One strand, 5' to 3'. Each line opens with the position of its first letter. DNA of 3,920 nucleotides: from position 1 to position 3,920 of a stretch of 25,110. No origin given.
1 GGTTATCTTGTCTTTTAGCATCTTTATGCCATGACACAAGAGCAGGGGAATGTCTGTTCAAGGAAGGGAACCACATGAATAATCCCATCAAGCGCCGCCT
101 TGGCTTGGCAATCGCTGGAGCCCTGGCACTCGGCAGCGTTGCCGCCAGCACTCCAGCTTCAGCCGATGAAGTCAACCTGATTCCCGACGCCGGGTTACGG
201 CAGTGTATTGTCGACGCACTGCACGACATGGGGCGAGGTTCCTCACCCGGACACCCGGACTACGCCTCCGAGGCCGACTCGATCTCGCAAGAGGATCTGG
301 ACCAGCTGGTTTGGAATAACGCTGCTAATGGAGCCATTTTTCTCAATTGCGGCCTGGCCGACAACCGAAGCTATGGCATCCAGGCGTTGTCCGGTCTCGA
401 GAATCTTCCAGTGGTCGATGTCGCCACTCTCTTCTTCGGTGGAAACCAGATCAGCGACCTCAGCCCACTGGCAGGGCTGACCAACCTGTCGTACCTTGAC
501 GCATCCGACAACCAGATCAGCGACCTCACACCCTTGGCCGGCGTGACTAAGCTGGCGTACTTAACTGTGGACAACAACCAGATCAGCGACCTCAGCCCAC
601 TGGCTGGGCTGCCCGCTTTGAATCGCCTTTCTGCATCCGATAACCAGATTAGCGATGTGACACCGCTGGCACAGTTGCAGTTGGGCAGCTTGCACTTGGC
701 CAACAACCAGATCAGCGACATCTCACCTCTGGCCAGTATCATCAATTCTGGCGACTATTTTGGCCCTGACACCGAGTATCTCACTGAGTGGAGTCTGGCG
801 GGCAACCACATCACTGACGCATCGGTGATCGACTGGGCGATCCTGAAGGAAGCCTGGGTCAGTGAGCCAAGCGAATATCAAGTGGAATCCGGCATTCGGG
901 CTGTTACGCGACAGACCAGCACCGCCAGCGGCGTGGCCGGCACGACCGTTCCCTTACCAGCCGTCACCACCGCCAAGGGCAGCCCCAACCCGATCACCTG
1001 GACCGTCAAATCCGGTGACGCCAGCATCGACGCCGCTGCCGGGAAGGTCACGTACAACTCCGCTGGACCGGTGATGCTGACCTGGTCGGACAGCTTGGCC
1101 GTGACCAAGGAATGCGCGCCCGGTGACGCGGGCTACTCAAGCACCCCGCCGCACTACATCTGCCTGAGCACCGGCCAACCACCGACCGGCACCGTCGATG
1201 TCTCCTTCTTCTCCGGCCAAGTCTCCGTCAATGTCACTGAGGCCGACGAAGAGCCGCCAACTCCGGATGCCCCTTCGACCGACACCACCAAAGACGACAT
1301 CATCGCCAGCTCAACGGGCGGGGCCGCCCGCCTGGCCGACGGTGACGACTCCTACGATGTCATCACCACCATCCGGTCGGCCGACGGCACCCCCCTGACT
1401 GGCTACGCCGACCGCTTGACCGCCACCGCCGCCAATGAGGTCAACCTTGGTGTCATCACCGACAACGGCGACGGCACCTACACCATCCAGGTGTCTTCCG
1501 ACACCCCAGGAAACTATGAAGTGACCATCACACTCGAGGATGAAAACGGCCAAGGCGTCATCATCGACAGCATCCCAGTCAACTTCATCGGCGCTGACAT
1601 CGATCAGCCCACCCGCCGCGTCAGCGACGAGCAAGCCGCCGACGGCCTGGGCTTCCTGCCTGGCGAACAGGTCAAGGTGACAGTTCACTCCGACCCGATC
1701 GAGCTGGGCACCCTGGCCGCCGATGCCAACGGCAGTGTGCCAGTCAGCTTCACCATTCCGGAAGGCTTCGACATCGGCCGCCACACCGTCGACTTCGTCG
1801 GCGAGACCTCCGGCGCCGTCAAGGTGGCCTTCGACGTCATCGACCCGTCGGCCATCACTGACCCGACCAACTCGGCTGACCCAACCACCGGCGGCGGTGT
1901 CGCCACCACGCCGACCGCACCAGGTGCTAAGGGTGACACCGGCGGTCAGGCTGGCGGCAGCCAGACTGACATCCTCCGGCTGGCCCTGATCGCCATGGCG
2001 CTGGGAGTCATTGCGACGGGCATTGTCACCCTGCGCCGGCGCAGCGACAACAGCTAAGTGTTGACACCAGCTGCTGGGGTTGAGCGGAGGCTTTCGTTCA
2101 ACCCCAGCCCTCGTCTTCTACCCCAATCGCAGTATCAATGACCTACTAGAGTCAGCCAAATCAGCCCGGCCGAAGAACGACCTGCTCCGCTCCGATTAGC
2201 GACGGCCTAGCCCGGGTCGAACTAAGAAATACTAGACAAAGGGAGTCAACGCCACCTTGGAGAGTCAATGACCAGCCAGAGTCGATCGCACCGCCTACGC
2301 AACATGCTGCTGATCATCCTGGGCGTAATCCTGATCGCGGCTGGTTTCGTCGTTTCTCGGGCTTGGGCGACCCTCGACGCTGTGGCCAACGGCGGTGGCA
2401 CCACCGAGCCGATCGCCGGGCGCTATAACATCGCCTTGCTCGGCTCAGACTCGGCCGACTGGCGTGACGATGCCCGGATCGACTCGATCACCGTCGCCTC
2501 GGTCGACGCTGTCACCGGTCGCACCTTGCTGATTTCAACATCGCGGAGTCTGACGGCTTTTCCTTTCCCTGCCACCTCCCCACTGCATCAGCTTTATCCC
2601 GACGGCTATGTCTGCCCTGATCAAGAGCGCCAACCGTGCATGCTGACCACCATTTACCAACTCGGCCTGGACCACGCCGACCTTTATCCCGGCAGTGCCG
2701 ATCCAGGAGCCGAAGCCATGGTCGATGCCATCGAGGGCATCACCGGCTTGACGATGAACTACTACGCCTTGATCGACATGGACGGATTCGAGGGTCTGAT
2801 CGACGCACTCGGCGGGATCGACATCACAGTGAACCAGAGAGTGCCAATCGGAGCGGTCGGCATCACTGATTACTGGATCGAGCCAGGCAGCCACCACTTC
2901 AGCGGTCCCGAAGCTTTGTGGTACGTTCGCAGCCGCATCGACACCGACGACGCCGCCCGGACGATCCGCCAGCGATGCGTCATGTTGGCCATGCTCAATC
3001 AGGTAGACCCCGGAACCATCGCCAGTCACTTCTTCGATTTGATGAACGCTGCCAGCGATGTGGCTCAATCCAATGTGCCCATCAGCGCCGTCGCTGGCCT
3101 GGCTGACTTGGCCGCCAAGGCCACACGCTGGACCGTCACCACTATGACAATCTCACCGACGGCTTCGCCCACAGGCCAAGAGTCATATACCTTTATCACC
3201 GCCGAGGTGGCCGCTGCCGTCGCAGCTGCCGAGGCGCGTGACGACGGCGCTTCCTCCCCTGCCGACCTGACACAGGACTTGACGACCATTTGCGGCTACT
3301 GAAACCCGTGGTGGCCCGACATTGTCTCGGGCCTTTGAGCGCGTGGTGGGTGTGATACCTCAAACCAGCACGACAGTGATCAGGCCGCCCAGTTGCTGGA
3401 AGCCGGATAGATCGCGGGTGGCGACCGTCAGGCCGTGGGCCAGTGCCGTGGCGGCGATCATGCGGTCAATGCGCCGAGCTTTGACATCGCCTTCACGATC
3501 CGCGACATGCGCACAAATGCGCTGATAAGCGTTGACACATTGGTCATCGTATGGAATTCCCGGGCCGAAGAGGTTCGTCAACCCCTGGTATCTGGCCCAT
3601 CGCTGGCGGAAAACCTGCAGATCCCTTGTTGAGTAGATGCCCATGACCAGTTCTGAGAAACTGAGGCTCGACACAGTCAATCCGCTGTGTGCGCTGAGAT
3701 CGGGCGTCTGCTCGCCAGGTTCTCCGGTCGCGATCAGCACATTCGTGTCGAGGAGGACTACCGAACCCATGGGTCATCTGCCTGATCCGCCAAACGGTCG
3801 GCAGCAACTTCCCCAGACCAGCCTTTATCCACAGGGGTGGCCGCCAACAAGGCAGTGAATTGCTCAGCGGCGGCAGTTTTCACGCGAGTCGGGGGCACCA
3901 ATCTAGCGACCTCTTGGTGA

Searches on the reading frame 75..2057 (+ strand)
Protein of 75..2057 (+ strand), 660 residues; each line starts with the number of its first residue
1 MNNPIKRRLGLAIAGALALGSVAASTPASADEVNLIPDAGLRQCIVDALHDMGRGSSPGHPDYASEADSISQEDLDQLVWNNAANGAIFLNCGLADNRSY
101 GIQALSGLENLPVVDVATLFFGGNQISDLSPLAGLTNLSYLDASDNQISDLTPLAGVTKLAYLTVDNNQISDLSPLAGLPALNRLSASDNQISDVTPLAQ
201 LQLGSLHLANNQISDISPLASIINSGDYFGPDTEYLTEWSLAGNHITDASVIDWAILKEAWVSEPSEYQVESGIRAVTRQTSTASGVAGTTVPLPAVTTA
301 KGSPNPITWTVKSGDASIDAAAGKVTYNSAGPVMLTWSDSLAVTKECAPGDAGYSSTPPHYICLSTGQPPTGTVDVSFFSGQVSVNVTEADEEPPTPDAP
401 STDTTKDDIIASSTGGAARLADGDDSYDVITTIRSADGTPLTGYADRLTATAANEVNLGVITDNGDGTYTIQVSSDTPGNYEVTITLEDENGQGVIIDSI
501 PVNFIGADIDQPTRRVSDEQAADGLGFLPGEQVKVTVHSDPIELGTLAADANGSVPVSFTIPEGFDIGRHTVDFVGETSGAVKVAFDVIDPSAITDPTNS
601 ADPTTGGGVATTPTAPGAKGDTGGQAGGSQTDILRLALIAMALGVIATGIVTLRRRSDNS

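Call 5: search_protein_families(library=pfam, proteins=[window:75-2057:+], max_evalue=0.01)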
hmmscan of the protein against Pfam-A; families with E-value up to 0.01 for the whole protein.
window:75-2057:+ (660 aa): 11 families
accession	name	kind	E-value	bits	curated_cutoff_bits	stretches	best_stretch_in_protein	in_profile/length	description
PF12799.13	LRR_4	-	4.7e-21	74.8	27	2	118-155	5-43/44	Leucine Rich repeats (2 copies)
PF13855.12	LRR_8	-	8.7e-09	35.5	27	1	155-192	22-61/61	Leucine rich repeat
PF09134.16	Invasin_D3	-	1.9e-07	31.9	33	1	420-489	15-84/98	Invasin, domain 3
PF02369.22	Big_1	-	5.4e-06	26.9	34.9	1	419-493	11-86/93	Bacterial Ig-like domain (group 1)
PF00560.39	LRR_1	-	0.00012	22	20.6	0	137-153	1-17/23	Leucine Rich Repeat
PF00630.25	Filamin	-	0.00043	21.5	26.9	1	434-491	30-86/93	Filamin/ABP280 repeat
PF17892.7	Cadherin_5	-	0.0013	19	26.5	1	446-493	39-87/98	Cadherin-like domain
PF14580.12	LRR_9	-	0.0027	17.7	30.5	1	133-214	39-126/175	Leucine-rich repeat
PF19077.6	Big_13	-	0.0041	18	27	0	445-493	40-89/102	Bacterial Ig-like domain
PF23211.1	LRR_LRWD1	-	0.0042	17.3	28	1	132-195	38-101/190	Leucine-rich repeat and WD repeat-containing protein 1, LRR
PF17936.7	Big_6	-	0.0074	16.9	27.6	0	435-493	11-72/83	Bacterial Ig domain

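Call 6: search_protein_families(library=ncbifam, proteins=[window:75-2057:+], max_evalue=0.1)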
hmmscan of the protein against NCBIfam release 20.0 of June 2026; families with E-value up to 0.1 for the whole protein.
window:75-2057:+ (660 aa): 6 families
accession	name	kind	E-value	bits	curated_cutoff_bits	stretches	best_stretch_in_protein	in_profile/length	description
NF033188.1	internalin_H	exception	4.7e-28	98.1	1050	1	97-224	130-253/548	InlH/InlC2 family class 1 internalin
NF033189.1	internalin_A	exception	3.2e-24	85.3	1600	1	116-224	252-361/799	class 1 internalin InlA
NF033190.2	inl_like_NEAT_1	exception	3.6e-19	68.5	1275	1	115-224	308-439/754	NEAT domain-containing leucine-rich repeat protein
NF012211.1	tand_rpt_95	domain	0.0018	18.2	90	1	449-495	30-76/98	tandem-95 repeat protein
NF058592.1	GxPGS_dom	subfamily_domain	0.022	14.8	45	0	449-485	27-65/65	PGS family Ig-like domain-containing protein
NF041940.1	choice_anch_X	domain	0.034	13.9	25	1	465-486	15-36/37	choice-of-anchor X domain-containing protein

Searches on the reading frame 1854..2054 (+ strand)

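Call 64: search_protein_families(library=pfam, proteins=[window:1854-2054:+], max_evalue=10)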
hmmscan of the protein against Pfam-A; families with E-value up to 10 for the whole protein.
seq(67 aa): 1 family
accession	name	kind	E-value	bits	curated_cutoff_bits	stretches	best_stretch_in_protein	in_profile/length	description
PF15218.11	SPATA25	-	0.071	13.3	27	1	19-61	132-174/228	Spermatogenesis-associated protein 25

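Call 67: search_protein_families(library=ncbifam, proteins=[window:1854-2054:+], max_evalue=10)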
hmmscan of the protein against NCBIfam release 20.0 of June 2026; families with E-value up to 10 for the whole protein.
seq(67 aa): 0 families

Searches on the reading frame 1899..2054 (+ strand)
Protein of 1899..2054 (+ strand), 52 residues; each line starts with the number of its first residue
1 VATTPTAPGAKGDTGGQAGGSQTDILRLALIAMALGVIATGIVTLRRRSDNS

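Call 10: search_protein_families(library=ncbifam, proteins=[window:1899-2054:+], max_evalue=10)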
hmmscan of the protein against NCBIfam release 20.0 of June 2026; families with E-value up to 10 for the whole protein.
seq(52 aa): 0 families

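Call 67: search_protein_families(library=ncbifam, proteins=[window:1917-2054:+], max_evalue=10)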
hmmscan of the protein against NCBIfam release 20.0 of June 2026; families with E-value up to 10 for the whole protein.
seq(46 aa): 1 family
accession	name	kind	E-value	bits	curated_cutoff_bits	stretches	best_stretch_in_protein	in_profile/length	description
NF058571.1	GVDTG_CTERM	domain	0.086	13.2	29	1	9-42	11-44/44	GVDTG sorting domain-containing protein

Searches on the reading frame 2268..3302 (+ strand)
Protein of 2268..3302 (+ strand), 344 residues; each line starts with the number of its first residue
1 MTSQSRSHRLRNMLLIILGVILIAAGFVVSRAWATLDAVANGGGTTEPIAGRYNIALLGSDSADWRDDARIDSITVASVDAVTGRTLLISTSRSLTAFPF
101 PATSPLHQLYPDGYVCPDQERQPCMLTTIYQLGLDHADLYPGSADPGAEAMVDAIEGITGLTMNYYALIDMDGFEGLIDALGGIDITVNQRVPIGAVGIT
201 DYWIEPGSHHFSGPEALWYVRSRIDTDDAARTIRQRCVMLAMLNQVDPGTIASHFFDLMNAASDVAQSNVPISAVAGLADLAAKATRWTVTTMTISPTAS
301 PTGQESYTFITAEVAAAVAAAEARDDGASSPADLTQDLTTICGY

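Call 5: search_protein_families(library=pfam, proteins=[window:2268-3302:+], max_evalue=0.01)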
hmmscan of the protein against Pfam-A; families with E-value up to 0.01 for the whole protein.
window:2268-3302:+ (344 aa): 1 family
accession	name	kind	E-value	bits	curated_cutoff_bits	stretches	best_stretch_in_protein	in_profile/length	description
PF03816.19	LytR_cpsA_psr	-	1.2e-23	84.3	24.6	1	71-246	2-148/150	LytR_cpsA_psr family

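Call 6: search_protein_families(library=ncbifam, proteins=[window:2268-3302:+], max_evalue=0.1)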
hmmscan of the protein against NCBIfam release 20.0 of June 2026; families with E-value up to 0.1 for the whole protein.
window:2268-3302:+ (344 aa): 4 families
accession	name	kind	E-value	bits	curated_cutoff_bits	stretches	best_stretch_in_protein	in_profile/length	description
TIGR00350.1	lytR_cpsA_psr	domain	1.3e-20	74.2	62.3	1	146-246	50-150/152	LCP family glycopolymer transferase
NF047591.1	ligase_LytR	equivalog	4.6e-15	55.8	450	1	139-295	123-284/336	glycopolymer--peptidoglycan transferase LytR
NF051849.1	LCP_trans_Cps2A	equivalog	1.9e-13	50.5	650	1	147-309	287-449/477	LCP family glycopolymer transferase CpsA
NF006897.1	PRK09379.1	equivalog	6.8e-11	41.9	441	1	147-270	122-242/298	polyisoprenyl-teichoic acid--peptidoglycan teichoic acid transferase TagU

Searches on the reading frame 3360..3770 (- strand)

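Call 45: search_protein_families(library=pfam, proteins=[window:3360-3770:-], max_evalue=0.01)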
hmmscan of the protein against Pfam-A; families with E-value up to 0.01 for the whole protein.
window:3360-3770:- (136 aa): 1 family
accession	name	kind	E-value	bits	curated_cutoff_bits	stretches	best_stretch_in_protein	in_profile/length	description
PF01850.27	PIN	-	4.5e-09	37.4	23.6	1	5-126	1-116/120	PIN domain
